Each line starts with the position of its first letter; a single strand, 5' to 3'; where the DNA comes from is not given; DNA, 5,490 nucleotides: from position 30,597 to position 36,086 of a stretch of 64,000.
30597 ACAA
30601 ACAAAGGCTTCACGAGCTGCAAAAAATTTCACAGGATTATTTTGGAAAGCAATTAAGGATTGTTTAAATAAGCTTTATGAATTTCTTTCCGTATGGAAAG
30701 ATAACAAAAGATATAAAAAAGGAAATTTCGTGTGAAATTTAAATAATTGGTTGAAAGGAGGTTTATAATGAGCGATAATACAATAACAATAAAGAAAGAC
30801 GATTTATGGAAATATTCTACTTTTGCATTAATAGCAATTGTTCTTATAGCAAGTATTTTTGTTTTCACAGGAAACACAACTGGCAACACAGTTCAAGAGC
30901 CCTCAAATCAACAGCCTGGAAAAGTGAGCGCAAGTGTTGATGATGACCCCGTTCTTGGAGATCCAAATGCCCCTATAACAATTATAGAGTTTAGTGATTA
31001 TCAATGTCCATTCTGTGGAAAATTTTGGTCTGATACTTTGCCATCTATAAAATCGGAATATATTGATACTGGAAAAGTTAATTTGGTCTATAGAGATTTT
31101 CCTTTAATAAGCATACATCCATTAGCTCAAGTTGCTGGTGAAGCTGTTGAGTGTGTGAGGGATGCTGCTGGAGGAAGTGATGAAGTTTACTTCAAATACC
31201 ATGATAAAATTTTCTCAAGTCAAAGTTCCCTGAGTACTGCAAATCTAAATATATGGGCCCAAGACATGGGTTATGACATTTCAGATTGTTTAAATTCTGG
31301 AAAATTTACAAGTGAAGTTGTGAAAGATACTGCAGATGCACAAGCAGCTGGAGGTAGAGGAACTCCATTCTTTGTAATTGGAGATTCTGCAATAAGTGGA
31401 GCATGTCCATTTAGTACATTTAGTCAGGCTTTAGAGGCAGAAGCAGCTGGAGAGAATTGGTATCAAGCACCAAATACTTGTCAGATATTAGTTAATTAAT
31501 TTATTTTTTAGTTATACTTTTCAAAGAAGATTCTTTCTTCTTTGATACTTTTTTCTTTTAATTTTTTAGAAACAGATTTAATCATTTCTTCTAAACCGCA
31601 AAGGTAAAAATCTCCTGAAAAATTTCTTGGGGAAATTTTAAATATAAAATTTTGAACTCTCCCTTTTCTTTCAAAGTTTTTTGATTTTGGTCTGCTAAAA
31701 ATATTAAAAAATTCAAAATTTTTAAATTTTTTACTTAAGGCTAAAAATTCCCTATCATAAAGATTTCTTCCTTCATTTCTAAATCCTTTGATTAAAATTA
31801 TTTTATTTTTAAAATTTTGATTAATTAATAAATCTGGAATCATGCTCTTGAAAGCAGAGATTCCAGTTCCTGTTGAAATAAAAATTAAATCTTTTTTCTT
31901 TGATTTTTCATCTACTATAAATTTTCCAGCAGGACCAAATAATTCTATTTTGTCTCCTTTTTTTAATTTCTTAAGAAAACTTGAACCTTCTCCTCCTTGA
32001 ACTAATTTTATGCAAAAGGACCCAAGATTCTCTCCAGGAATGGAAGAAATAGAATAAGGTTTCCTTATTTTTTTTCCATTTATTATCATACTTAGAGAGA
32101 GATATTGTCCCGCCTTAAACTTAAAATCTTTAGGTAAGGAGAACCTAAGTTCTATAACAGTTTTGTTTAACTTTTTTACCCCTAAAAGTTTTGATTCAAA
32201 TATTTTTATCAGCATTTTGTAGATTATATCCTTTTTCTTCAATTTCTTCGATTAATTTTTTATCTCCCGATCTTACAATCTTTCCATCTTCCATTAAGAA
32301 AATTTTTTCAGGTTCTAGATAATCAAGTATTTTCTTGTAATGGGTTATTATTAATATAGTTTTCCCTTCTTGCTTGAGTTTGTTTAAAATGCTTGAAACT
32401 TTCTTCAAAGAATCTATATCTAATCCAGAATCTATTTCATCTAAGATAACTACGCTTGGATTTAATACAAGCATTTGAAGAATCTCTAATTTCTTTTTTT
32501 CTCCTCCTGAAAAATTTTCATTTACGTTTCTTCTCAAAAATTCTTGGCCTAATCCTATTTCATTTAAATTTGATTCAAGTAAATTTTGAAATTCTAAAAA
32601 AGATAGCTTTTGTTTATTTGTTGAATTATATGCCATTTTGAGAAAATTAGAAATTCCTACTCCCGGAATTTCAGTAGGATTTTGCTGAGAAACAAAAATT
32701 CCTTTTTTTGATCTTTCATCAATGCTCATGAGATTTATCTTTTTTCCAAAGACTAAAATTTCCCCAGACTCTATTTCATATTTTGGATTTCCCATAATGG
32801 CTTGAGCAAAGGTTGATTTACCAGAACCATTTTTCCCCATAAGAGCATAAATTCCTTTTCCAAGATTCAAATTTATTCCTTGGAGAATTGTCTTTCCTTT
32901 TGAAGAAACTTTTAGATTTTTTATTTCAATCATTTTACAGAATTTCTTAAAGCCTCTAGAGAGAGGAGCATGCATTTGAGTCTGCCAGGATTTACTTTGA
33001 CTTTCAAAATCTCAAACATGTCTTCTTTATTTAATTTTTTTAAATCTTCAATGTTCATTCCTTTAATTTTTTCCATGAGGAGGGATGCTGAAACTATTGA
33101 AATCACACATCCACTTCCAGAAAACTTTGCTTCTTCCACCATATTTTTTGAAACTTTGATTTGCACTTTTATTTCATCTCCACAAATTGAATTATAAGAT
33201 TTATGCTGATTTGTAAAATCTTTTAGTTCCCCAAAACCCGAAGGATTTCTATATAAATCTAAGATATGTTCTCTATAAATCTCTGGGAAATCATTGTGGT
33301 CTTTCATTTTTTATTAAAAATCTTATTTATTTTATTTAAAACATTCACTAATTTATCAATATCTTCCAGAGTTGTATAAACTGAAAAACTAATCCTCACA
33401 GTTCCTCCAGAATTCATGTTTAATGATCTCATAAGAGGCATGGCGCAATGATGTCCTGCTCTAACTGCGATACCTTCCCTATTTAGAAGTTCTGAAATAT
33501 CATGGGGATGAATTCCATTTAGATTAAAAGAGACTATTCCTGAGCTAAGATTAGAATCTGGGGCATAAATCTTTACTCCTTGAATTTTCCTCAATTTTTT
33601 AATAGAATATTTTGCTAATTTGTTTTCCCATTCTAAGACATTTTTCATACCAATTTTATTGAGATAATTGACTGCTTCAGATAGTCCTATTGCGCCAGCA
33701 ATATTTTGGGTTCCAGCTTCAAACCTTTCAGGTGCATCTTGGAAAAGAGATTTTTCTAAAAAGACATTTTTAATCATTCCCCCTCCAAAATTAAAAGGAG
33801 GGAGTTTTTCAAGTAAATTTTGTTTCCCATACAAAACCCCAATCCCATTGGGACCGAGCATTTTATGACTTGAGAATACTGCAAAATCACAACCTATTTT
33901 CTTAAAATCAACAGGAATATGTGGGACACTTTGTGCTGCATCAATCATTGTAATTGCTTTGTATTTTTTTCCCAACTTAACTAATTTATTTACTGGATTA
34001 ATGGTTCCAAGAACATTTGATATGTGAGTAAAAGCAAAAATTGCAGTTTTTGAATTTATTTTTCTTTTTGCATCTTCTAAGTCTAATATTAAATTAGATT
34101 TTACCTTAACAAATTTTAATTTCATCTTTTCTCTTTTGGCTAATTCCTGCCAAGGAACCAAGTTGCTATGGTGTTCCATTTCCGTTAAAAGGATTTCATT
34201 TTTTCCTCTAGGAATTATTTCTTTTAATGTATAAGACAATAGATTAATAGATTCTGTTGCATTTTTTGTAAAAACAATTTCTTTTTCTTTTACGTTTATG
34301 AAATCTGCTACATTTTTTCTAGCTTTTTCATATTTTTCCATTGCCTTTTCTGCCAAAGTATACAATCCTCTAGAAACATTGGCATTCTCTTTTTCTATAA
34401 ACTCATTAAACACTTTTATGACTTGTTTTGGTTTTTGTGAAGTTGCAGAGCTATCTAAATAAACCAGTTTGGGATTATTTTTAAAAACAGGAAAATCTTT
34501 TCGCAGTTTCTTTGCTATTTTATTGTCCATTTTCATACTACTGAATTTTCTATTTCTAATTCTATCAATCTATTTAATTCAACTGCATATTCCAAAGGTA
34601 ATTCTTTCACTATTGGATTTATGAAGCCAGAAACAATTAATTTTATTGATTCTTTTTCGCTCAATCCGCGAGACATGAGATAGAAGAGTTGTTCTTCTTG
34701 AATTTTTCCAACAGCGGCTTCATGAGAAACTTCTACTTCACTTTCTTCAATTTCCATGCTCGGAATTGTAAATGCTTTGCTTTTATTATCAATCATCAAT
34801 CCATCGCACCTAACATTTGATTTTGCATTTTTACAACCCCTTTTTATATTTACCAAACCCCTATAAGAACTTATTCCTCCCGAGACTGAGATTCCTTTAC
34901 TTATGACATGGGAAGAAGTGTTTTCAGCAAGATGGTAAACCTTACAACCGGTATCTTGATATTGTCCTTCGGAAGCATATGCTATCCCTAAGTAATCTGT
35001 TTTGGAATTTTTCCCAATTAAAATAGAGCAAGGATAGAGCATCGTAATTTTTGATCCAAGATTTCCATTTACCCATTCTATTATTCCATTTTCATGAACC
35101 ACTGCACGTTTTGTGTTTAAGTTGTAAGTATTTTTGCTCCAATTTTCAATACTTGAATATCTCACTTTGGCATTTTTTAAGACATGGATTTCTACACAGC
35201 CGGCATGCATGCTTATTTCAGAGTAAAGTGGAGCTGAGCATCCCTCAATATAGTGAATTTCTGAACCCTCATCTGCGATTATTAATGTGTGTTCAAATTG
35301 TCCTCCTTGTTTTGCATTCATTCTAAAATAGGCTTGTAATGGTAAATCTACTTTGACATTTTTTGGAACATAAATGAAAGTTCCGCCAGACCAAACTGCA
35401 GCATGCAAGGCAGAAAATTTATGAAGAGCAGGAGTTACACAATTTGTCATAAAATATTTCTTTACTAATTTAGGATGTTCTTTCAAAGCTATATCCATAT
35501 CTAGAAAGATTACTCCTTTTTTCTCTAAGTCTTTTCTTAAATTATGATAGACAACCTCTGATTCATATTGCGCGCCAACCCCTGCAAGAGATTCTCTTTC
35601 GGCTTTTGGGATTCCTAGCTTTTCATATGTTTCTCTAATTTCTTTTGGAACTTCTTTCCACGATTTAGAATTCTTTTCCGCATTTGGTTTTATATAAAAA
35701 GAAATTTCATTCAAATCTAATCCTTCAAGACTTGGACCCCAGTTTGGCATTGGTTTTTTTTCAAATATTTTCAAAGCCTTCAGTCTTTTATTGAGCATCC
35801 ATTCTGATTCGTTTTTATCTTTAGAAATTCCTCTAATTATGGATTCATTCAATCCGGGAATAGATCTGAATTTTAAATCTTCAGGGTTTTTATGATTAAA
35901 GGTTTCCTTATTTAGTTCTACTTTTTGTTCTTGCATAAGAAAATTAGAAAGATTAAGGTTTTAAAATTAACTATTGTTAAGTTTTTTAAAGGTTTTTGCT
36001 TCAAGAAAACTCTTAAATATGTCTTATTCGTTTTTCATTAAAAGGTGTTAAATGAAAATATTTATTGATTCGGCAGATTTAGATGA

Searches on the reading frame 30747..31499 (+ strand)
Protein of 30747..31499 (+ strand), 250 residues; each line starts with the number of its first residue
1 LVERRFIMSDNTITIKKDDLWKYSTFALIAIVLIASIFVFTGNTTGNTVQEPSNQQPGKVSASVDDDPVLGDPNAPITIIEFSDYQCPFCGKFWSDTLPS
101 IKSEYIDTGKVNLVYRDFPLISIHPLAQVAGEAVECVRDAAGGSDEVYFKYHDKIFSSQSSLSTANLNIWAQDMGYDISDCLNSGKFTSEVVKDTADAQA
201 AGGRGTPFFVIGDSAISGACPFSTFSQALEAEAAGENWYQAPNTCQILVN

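Call 48: search_protein_families(library=pfam, proteins=[window:30747-31499:+], max_evalue=0.001)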
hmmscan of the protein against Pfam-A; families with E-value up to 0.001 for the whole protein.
window:30747-31499:+ (250 aa): 2 families
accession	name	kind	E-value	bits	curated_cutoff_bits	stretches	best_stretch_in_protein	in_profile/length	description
PF13462.12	Thioredoxin_4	-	1.4e-27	97.4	23.2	1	65-230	3-164/165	Thioredoxin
PF01323.26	DSBA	-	3.6e-17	63.2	25.6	2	145-229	102-190/191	DSBA-like thioredoxin domain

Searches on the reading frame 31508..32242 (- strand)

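Call 48: search_protein_families(library=pfam, proteins=[window:31508-32242:-], max_evalue=0.001)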
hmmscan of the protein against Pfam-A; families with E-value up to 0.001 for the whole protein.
window:31508-32242:- (244 aa): 3 families
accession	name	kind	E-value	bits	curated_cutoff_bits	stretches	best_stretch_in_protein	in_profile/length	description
PF00175.26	NAD_binding_1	-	6.5e-16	59.4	22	1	121-225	1-108/109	Oxidoreductase NAD-binding domain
PF00970.30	FAD_binding_6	-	1.4e-13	51.4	21.1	1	18-108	3-97/99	Oxidoreductase FAD-binding domain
PF08022.18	FAD_binding_8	-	0.00088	19.8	22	0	16-80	3-70/109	FAD-binding domain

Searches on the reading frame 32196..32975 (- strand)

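Call 48: search_protein_families(library=pfam, proteins=[window:32196-32975:-], max_evalue=0.001)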
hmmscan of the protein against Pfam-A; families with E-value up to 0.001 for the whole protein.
window:32196-32975:- (259 aa): 6 families
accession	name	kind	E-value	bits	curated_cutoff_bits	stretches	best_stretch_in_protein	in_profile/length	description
PF00005.33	ABC_tran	-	6.9e-21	75.7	25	1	31-180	1-134/137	ABC transporter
PF13304.12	AAA_21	-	2.9e-10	41.1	27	1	145-212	228-298/304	AAA domain, putative AbiEii toxin, Type IV TA system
PF02463.25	SMC_N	-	3.1e-10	40.3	40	1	28-218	11-203/220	RecF/RecN/SMC N terminal domain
PF13401.12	AAA_22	-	3.5e-06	27.8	27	1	39-211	4-123/130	AAA domain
PF00004.35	AAA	-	3.6e-05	24.6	21.2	0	146-205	26-97/131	ATPase family associated with various cellular activities (AAA)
PF03193.22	RsgA_GTPase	-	0.00043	20.6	30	1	10-68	76-134/174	RsgA GTPase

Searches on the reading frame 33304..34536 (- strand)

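Call 48: search_protein_families(library=pfam, proteins=[window:33304-34536:-], max_evalue=0.001)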
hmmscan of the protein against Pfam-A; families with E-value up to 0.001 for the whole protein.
window:33304-34536:- (410 aa): 4 families
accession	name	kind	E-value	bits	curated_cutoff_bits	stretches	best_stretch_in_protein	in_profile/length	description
PF00266.25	Aminotran_5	-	1.3e-144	482.3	21.5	1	25-396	1-371/371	Aminotransferase class-V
PF00155.27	Aminotran_1_2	-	1.3e-08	34.9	19.7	1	66-201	41-187/361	Aminotransferase class I and II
PF01053.26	Cys_Met_Meta_PP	-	3.6e-05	22.9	27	1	130-228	109-201/381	Cys/Met metabolism PLP-dependent enzyme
PF01041.23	DegT_DnrJ_EryC1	-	0.00076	19.2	19.8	0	74-222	31-169/360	DegT/DnrJ/EryC1/StrS aminotransferase family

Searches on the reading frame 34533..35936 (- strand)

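Call 48: search_protein_families(library=pfam, proteins=[window:34533-35936:-], max_evalue=0.001)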
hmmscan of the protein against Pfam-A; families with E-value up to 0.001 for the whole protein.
window:34533-35936:- (467 aa): 2 families
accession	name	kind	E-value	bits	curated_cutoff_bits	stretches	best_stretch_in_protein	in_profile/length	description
PF01458.23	SUFBD_core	-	1.3e-80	270.7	27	1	204-438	1-232/232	SUF system FeS cluster assembly, SufBD core domain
PF19295.5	SufBD_N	-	1.2e-08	35.3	23.5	1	42-201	21-171/172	SufBD protein N-terminal region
